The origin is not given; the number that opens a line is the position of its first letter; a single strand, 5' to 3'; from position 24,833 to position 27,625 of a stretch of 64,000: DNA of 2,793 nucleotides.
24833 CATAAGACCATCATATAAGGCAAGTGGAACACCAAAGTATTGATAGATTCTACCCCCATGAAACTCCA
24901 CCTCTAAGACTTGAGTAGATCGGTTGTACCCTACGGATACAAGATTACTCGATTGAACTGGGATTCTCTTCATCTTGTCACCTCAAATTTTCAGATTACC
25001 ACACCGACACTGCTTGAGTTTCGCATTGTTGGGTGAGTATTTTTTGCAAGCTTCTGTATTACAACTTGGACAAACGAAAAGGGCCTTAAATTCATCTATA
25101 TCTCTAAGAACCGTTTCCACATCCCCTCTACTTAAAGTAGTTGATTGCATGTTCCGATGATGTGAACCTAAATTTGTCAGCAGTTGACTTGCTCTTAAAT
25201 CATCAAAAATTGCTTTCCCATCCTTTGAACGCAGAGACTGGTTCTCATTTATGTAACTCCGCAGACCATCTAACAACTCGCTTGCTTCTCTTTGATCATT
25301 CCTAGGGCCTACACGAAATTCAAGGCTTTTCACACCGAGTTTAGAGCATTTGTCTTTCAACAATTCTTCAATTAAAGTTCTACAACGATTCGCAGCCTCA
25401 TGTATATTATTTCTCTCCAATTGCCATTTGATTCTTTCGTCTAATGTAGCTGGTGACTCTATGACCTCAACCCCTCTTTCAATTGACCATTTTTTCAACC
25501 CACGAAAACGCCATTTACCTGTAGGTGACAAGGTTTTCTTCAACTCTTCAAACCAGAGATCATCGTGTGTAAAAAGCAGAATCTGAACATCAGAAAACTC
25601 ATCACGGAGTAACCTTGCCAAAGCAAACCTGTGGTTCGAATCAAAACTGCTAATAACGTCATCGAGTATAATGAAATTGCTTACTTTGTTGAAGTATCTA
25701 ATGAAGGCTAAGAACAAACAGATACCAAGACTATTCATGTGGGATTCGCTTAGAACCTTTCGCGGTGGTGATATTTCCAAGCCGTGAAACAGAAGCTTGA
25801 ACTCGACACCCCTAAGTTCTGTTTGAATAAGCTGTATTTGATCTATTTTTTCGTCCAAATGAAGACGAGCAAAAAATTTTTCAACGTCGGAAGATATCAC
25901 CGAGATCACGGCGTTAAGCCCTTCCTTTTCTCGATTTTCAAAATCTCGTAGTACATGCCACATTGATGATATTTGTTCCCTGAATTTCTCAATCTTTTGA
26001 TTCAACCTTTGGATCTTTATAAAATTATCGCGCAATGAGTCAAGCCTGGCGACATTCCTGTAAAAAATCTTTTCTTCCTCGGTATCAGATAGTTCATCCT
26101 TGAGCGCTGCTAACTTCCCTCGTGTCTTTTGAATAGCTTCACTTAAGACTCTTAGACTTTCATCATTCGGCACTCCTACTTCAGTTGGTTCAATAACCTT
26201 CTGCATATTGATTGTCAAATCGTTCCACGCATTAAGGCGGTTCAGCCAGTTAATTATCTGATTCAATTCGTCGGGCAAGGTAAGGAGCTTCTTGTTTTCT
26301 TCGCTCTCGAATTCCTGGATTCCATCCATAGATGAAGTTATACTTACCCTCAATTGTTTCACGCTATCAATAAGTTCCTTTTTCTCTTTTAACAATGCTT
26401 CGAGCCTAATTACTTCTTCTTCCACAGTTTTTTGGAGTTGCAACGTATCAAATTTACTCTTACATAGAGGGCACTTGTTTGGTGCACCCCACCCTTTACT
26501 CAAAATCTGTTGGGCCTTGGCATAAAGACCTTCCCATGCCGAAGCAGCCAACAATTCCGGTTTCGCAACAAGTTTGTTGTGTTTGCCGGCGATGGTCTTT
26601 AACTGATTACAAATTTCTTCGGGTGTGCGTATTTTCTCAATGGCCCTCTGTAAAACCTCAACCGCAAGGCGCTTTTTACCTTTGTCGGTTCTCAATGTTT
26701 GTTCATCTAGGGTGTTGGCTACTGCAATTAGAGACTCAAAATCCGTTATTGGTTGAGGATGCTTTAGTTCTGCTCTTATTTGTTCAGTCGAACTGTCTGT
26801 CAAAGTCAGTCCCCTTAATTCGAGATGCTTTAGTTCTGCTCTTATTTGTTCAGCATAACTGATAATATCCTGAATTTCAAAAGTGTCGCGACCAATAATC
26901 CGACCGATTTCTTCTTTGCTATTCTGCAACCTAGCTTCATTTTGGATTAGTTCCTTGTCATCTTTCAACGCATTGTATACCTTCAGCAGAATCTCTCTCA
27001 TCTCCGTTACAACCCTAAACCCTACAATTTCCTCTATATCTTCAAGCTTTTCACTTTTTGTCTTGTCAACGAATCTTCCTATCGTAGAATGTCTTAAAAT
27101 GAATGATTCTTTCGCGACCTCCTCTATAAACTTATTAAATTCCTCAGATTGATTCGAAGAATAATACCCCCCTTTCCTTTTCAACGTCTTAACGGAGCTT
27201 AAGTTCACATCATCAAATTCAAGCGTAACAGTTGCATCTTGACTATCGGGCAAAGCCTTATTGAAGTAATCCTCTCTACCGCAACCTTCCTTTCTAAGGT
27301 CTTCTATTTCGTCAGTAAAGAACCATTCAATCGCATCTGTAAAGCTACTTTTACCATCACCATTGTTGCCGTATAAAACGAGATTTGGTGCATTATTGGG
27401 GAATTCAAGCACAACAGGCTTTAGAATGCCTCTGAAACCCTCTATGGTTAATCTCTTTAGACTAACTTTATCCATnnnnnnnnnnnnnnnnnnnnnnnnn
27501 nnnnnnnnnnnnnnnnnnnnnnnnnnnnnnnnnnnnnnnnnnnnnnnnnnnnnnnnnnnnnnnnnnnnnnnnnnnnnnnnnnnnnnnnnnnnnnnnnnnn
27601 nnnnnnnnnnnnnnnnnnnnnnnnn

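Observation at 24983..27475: Rad50-like zinc-hook ATPase with C-terminal nuclease-like/Zn-ribbon domain next to a type IIG RM gene: candidate RloC/PrrC-type tRNA anticodon nuclease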

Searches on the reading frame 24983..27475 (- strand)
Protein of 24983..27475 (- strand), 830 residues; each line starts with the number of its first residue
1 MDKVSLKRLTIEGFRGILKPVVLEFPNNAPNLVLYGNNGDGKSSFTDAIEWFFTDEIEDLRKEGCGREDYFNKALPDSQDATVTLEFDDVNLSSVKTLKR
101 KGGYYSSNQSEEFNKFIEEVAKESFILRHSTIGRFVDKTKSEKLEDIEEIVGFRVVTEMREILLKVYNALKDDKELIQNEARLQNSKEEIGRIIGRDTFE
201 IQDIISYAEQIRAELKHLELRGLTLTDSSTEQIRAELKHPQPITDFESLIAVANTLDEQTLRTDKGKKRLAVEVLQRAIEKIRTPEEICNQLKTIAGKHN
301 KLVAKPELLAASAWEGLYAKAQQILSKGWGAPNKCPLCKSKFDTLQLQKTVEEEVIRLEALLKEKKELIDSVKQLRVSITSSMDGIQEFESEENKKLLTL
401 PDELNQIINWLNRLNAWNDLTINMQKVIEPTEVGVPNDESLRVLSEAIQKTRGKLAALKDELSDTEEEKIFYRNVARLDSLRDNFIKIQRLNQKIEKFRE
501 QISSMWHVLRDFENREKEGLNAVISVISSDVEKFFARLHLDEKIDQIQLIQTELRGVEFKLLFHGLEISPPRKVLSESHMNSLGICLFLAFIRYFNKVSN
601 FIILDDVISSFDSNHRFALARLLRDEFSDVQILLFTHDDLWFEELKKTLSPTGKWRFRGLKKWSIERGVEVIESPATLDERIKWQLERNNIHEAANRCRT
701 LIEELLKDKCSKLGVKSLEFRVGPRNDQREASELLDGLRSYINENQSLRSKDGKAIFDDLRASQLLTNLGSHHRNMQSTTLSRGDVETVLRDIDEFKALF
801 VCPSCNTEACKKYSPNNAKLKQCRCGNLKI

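Call 7: search_protein_families(library=pfam, proteins=[window:24983-27475:-], max_evalue=1)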
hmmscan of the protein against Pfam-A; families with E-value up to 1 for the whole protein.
window:24983-27475:- (830 aa): 15 families
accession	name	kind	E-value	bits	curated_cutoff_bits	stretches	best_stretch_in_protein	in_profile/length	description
PF02463.25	SMC_N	-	1.1e-16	61.4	40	1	6-648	2-208/220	RecF/RecN/SMC N terminal domain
PF13476.12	AAA_23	-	1.5e-11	45.8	27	1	8-217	1-195/201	AAA domain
PF13175.12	AAA_15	-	0.0033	17.5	32.1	1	6-261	3-192/374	AAA ATPase domain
PF13166.12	AAA_13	-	0.0047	16.1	36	0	332-651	255-583/713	AAA domain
PF13304.12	AAA_21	-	0.0053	17.3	27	1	33-134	3-129/304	AAA domain, putative AbiEii toxin, Type IV TA system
PF00005.33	ABC_tran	-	0.016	16.2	25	0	31-63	13-45/137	ABC transporter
PF13555.12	AAA_29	-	0.03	14.5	27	1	24-51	18-44/61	P-loop containing region of AAA domain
PF17773.7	UPF0176_N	-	0.035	14.9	26.2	0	517-552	39-74/92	UPF0176 acylphosphatase like domain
PF13514.12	AAA_27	-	0.067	13.2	22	1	6-50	3-47/206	AAA domain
PF22313.1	DIP0205-like_N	-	0.088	13.2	27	1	358-394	2-38/57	DIP0205-like, N-terminal domain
PF20567.3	DUF6776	-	0.099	13.1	27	1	440-481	11-52/149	Family of unknown function (DUF6776)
PF08274.17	Zn_Ribbon_YjdM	-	0.14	12.6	30.8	0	797-808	17-28/30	PhnA Zinc-Ribbon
PF21349.2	RUBY_RBDX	-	0.51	10.3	26.5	0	331-340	15-24/30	Rubrerythrin, rubredoxin-like domain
PF08653.15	DASH_Dam1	-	0.57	10.5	26.6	1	478-508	12-42/56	DASH complex subunit Dam1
PF04423.19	Rad50_zn_hook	-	0.88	9.9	24.3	1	332-344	19-31/52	Rad50 zinc hook motif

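Call 8: search_protein_families(library=padloc, proteins=[window:24983-27475:-], max_evalue=1)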
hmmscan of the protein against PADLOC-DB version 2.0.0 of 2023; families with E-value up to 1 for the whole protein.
window:24983-27475:- (830 aa): 20 families
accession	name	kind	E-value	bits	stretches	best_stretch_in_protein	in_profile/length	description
PDLC03859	LmuB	-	1.1e-27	95.6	1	4-649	3-592/611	-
PDLC03865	LmuB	-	5.4e-25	85.8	3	6-294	3-297/1007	-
PDLC04135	mad3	-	9.5e-15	53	1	6-639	2-324/374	mads_3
PDLC03868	LmuB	-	3.4e-14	50.1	2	1-89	1-90/1035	-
PDLC04889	PDC-S06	-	1.5e-09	35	1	454-638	307-482/693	-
PDLC04891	PDC-S06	-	4e-08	30.1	2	152-648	199-695/858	-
PDLC02335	AbiLi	-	1.9e-06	25.2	1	5-53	49-100/326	AbiLi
PDLC03861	LmuB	-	2.9e-06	23.5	1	4-85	208-287/1213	-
PDLC00271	PtuA1|PtuA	-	1.7e-05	22.5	1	5-87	2-82/421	AAA ATPase domain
PDLC02360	PrrC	-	2.1e-05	21.7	1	586-650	153-226/372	PrrC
PDLC04893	PDC-S06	-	3.1e-05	20.6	2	11-46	81-115/862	-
PDLC04176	HEC-01A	-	6.4e-05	20.5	1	6-52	3-46/371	-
PDLC04896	PDC-S06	-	0.00027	17.7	1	598-650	523-577/732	-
PDLC04175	HEC-01A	-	0.00028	18.1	1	1-89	1-88/363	-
PDLC00278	PtuA1|PtuA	-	0.00036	17.9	1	5-57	2-51/436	AAA ATPase domain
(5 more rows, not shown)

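Call 9: search_protein_families(library=ncbifam, proteins=[window:24983-27475:-], max_evalue=1)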
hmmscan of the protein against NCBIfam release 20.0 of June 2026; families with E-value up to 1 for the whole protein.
window:24983-27475:- (830 aa): 4 families
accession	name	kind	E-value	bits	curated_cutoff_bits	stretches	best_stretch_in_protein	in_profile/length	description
TIGR00611.2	recf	equivalog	2.3e-09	36.9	172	2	6-52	1-44/339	DNA replication/repair protein RecF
TIGR02857.1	CydD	equivalog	0.094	11.6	435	1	582-649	460-527/529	thiol reductant ABC exporter subunit CydD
TIGR03135.1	malonate_mdcG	equivalog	0.15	11.9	99.7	1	261-295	58-89/205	malonate decarboxylase holo-[acyl-carrier-protein] synthase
TIGR02605.1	CxxC_CxxC_SSSS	subfamily_domain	0.3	11.2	31.3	0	788-813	16-40/52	FmdB family zinc ribbon protein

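Call 14: search_solved_structures(query=window:24983-27475:-, max_evalue=1, show_alignments=2)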
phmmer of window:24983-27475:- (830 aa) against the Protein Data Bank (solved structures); distinct sequences matched with E-value up to 1: 18.
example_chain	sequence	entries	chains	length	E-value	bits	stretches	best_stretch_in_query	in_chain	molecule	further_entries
1e69_A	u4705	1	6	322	2.1e-08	36.1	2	5-103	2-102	CHROMOSOME SEGREGATION SMC PROTEIN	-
3zgx_A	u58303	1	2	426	3.2e-07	32.2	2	6-70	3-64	CHROMOSOME PARTITION PROTEIN SMC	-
5xg3_A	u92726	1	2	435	7.6e-07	30.9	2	6-69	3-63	Chromosome partition protein Smc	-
8roj_A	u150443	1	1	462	1e-05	27.1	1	6-195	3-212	Structural maintenance of chromosomes protein 3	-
8p0a_B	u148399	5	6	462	1.1e-05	27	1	6-195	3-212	Structural maintenance of chromosomes protein 3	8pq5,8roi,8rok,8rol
6zz6_B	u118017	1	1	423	1.6e-05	26.5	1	6-69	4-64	Structural maintenance of chromosomes protein 3,Structural maintenance of chromosomes prot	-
8roh_A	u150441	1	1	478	3.6e-05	25.4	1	6-178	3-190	Structural maintenance of chromosomes protein 3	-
5h68_A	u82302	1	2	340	0.00018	23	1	5-71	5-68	Chromosome partition protein Smc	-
5h66_A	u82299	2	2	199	0.0015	20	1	6-71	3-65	Chromosome partition protein Smc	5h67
1ii8_A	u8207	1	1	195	0.02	16.3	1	5-65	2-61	Rad50 ABC-ATPase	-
3qkr_A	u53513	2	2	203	0.023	16.1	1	5-65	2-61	DNA double-strand break repair rad50 ATPase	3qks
1us8_A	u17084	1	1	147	0.03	15.7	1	5-64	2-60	DNA DOUBLE-STRAND BREAK REPAIR RAD50 ATPASE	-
1f2t_A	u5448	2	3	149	0.031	15.6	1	5-64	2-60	RAD50 ABC-ATPASE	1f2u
5h66_B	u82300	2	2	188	0.049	15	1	552-644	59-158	Chromosome partition protein Smc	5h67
2r9i_A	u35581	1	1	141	0.072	14.4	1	356-454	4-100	Putative phage capsid protein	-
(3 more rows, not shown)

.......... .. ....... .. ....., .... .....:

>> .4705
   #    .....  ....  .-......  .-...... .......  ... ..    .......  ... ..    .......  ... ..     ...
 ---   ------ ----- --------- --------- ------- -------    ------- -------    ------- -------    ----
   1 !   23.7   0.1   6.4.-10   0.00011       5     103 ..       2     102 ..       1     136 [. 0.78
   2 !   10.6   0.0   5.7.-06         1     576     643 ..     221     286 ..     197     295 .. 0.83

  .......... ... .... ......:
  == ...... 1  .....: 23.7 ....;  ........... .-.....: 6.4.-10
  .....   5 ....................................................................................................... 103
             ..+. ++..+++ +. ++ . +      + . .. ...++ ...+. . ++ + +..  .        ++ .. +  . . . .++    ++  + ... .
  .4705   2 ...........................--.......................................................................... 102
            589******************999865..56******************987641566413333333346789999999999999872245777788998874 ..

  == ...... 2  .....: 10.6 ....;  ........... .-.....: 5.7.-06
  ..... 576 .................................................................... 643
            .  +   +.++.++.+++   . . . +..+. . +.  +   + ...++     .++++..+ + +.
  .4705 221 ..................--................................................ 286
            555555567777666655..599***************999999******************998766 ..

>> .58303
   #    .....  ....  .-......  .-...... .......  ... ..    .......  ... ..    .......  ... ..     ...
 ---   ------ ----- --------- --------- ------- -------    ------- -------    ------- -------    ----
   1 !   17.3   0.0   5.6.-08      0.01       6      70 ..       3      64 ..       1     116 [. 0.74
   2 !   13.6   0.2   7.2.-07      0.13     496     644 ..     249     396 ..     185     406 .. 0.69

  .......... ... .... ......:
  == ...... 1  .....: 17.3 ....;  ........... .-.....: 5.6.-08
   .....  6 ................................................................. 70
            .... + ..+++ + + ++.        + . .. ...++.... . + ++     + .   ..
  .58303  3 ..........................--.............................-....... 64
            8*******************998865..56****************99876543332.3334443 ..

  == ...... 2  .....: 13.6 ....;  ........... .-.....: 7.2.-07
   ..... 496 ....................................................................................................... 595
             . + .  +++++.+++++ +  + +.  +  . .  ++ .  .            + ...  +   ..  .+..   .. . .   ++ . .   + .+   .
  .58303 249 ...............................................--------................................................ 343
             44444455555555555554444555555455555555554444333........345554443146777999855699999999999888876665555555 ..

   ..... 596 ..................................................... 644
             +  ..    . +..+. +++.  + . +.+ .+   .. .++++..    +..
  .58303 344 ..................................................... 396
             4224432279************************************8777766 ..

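Call 15: find_homologous_proteins(query=window:24983-27475:-)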
Query window:24983-27475:- (830 aa): 58 proteins with E <= 0.001 among 8000 candidates.
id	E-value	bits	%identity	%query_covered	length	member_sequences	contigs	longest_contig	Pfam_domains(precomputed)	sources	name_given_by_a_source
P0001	0.0e+0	1837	100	100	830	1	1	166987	PF13476.13,PF02463.26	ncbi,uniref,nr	ncbi:hypothetical protein CEE36_03250 [candidate division TA06 bacterium B3_TA06]|uniref:RecF/RecN/S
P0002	0.0e+0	1503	83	100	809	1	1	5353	PF13175.13,PF02463.26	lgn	-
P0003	1.3e-231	789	47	100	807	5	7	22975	PF13175.13,PF02463.26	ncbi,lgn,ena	-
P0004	3.0e-230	785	46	100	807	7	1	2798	PF02463.26,PF13304.13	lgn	-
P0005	1.6e-227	776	46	100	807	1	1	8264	PF13175.13,PF02463.26,PF13304.13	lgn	-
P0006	7.8e-227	773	46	100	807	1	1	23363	PF02463.26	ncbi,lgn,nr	ncbi:hypothetical protein ES706_04960 [subsurface metagenome]|nr:hypothetical protein [Dehalococcoid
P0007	8.2e-227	773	46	100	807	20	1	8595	PF13175.13,PF02463.26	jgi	-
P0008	1.1e-226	773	46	100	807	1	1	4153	PF13175.13,PF02463.26,PF13304.13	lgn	-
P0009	1.8e-225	769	47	100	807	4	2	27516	PF13476.13,PF02463.26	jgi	-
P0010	3.6e-224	765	46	100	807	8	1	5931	PF13175.13,PF02463.26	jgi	jgi:hypothetical protein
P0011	7.6e-224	763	46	100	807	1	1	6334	PF13175.13,PF02463.26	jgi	-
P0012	2.1e-223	762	46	100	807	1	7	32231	PF13476.13,PF02463.26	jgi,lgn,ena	-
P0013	4.4e-223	761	45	100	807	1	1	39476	PF13175.13,PF13476.13,PF02463.26,PF13304.13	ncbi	-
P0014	6.1e-223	760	46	100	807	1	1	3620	PF13175.13,PF02463.26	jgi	-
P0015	1.4e-222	759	46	100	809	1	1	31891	PF02463.26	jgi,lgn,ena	-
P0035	1.5e-211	723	43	100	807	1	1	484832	PF13476.13,PF02463.26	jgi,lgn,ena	-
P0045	2.7e-179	616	41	100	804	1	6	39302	PF02463.26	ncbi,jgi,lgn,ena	-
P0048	7.8e-109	383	32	100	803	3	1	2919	PF11398.15,PF13175.13,PF13476.13,PF02463.26,PF13304.13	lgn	-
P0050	1.6e-69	253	28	99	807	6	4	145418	PF02463.26,PF13304.13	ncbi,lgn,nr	ncbi:hypothetical protein AGMMS49929_08170 [Endomicrobiia bacterium]|nr:hypothetical protein AGMMS49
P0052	1.1e-48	184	29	48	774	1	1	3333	PF13175.13,PF13476.13,PF02463.26,PF13166.13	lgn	-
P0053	4.8e-46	175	29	60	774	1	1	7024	PF13476.13,PF02463.26,PF13166.13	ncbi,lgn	-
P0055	2.7e-30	123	27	49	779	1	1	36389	PF13175.13,PF13555.13,PF02463.26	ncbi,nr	ncbi:MAG: hypothetical protein NWE89_03125 [Candidatus Bathyarchaeota archaeon]|nr:hypothetical prot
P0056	3.3e-19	87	22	96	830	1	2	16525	PF13476.13,PF02463.26,PF13166.13,PF13304.13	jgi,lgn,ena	-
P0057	6.4e-14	69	21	97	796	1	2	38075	PF13476.13,PF02463.26,PF13304.13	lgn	-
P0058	1.1e-9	55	21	77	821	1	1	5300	PF13175.13,PF13476.13,PF13555.13,PF02463.26,PF13166.13,PF13304.13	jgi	jgi:recombinational DNA repair ATPase RecF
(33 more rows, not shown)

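Call 17: find_encoding_contigs(protein=P0003, flank=8000, max_places=4)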
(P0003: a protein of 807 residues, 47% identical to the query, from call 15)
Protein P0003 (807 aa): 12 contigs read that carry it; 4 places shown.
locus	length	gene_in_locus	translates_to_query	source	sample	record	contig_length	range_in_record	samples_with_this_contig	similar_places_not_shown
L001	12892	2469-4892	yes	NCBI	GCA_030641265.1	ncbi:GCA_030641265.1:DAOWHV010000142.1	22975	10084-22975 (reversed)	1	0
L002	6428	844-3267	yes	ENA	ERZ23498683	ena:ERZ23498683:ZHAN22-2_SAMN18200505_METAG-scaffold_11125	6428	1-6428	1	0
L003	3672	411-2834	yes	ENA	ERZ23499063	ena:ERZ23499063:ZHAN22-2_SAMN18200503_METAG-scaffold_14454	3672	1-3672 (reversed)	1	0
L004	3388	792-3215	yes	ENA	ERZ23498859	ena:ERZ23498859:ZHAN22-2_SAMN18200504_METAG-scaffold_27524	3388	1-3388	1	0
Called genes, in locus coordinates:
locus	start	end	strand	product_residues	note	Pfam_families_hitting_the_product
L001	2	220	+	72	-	?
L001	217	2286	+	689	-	PF01555:N6_N4_Mtase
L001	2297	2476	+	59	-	-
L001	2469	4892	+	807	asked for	PF02463:SMC_N, PF13175:AAA_15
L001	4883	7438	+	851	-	PF04851:ResIII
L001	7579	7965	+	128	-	-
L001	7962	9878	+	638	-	PF00932:LTD, PF11495:TrmB_EBD_N (faint), PF13091:PLDc_2, PF00614:PLDc (faint), PF13091:PLDc_2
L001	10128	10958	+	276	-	-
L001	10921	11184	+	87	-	-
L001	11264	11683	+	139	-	-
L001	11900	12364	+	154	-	-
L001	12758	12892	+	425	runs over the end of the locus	PF13529:Peptidase_C39_2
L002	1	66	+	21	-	?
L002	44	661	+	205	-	-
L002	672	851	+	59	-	-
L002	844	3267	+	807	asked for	PF02463:SMC_N, PF13175:AAA_15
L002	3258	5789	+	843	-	PF04851:ResIII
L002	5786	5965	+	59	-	-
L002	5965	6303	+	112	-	PF01909:NTP_transf_2, PF18765:Polbeta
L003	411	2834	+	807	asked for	PF02463:SMC_N, PF13175:AAA_15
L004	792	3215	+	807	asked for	PF02463:SMC_N, PF13175:AAA_15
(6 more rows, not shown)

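Call 18: find_encoding_contigs(protein=P0035, flank=8000, max_places=2)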
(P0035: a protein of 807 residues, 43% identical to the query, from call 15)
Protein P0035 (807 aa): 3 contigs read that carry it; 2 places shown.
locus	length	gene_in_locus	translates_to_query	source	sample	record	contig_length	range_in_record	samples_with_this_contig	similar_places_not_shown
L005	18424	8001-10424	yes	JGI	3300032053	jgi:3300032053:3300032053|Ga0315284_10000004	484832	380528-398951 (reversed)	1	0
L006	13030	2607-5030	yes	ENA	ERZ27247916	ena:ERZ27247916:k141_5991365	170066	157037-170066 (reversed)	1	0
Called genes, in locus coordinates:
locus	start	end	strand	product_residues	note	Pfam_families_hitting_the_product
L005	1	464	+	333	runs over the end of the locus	-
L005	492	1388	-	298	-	PF09992:NAGPA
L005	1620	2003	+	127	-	-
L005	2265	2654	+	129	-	PF24709:DUF7670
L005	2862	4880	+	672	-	PF13088:BNR_2 (faint)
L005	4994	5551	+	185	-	PF02517:Rce1-like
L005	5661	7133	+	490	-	-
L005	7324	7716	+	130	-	PF02077:SURF4, PF07681:DoxX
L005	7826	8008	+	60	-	-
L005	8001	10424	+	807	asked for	PF02463:SMC_N (weak), PF13476:AAA_23 (weak)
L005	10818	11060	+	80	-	PF10543:ORF6N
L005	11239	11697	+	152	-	PF04191:PEMT (weak)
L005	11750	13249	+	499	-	PF01266:DAO (faint), PF01593:Amino_oxidase, PF13450:NAD_binding_8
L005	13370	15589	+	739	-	-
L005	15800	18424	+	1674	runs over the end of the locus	PF13271:DUF4062, PF05729:NACHT, PF13191:AAA_16, PF00400:WD40, PF23381:Beta-prop_IFT122_1st, PF23414:Beta-prop_EML_2, PF24105:Beta-prop_CAF1B_HIR1, PF24782:WD40_MABP1-WDR62_2nd, +108 more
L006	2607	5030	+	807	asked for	PF02463:SMC_N (weak), PF13476:AAA_23 (weak)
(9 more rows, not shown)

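Call 19: find_encoding_contigs(protein=P0013, flank=8000, max_places=2)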
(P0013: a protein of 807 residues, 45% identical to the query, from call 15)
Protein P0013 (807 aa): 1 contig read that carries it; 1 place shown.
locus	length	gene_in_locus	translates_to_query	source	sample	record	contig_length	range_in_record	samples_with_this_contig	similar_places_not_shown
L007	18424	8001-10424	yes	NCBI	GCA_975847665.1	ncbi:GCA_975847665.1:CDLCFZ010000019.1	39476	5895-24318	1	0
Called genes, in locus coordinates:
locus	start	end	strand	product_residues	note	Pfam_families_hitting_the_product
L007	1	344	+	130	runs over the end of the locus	PF13412:HTH_24 (faint), PF12802:MarR_2 (weak)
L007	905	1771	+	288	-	PF13338:AbiEi_4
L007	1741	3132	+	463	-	PF08843:AbiEii, PF13280:WYL (faint)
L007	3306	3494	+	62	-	-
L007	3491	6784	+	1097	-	PF01170:UPF0020 (faint), PF02384:N6_Mtase, PF07669:Eco57I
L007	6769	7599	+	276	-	PF02481:DNA_processg_A (weak)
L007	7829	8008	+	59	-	-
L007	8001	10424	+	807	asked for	PF02463:SMC_N, PF13175:AAA_15, PF13476:AAA_23 (faint), PF13304:AAA_21 (faint)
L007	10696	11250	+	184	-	PF10543:ORF6N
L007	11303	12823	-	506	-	-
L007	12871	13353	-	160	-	PF04008:Adenosine_kin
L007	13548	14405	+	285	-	PF00924:MS_channel_2nd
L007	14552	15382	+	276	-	PF02146:SIR2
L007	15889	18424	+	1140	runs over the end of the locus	PF00990:GGDEF, PF13191:AAA_16, PF13432:TPR_16 (faint), PF14938:SNAP (faint), PF00515:TPR_1 (faint), PF13424:TPR_12, PF17874:TPR_MalT, PF13424:TPR_12, +8 more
